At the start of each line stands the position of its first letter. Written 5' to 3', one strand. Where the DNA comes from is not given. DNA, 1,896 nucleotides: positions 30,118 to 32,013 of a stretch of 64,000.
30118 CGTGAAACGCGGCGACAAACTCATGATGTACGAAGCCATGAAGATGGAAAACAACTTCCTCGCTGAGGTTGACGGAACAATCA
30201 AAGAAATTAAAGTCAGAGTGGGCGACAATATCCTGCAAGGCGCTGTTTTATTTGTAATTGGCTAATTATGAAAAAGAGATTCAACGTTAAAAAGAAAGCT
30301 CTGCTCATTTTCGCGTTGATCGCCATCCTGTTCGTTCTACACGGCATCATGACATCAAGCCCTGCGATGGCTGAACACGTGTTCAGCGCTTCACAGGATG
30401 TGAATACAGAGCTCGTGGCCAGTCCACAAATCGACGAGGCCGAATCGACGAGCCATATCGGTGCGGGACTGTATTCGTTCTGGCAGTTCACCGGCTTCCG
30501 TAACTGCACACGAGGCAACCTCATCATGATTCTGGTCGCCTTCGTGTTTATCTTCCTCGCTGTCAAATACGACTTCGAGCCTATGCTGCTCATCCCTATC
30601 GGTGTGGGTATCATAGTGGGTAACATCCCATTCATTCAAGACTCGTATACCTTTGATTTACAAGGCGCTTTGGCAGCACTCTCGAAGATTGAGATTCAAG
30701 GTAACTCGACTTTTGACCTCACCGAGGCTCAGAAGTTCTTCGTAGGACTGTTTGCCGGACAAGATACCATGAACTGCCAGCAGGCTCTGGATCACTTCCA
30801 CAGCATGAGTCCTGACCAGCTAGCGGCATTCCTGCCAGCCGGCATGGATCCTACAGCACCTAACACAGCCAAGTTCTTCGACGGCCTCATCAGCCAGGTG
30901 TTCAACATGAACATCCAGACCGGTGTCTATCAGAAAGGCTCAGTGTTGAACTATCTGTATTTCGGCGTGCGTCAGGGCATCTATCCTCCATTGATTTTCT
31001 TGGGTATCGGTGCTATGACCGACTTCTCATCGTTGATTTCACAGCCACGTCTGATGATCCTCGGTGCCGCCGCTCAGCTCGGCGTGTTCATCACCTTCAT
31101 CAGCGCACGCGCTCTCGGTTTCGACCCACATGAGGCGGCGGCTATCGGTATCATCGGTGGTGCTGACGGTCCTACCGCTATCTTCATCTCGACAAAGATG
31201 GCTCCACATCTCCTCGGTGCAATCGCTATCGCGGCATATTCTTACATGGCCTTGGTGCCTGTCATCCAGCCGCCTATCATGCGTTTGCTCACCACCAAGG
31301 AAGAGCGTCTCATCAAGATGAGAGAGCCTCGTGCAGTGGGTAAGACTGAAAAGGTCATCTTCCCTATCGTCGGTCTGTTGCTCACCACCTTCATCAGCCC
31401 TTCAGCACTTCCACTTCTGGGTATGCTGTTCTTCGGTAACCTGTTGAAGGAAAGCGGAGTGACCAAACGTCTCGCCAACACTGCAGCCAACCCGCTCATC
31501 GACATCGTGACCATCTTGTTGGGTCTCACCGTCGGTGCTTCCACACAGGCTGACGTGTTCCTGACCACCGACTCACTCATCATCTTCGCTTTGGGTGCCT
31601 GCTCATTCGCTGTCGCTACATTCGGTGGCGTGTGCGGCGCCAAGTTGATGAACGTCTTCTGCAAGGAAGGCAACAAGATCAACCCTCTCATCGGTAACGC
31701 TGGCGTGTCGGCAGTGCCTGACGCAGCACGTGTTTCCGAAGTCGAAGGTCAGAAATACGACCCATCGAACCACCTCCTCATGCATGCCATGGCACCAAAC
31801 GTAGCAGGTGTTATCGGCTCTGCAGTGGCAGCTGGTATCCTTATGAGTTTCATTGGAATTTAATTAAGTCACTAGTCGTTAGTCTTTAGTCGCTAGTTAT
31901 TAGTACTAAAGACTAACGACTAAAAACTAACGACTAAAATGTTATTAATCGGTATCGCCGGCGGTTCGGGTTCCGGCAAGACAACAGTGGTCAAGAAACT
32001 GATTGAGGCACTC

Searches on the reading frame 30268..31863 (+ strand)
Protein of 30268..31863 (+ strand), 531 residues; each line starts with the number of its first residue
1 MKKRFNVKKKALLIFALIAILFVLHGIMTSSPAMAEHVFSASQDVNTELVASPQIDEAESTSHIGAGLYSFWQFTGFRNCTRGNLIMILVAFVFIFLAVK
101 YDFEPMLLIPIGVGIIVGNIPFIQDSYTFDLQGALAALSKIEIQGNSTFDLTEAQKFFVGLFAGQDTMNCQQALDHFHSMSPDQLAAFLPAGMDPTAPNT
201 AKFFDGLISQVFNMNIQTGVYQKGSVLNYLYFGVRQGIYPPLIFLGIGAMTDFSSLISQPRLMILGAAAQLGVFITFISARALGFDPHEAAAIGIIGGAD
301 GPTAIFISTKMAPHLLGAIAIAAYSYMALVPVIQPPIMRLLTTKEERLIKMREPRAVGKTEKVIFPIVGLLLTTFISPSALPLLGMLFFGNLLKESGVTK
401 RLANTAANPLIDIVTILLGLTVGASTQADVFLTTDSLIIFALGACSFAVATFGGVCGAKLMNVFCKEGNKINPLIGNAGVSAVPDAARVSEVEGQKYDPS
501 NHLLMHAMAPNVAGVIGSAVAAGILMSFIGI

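Call 65: search_protein_families(library=pfam, proteins=[window:30268-31863:+], max_evalue=0.001)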
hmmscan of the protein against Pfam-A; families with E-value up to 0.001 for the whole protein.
window:30268-31863:+ (531 aa): 1 family
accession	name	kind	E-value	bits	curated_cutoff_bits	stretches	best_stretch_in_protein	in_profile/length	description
PF03977.18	OAD_beta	-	3.6e-149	497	31.6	1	84-528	2-348/349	Na+-transporting oxaloacetate decarboxylase beta subunit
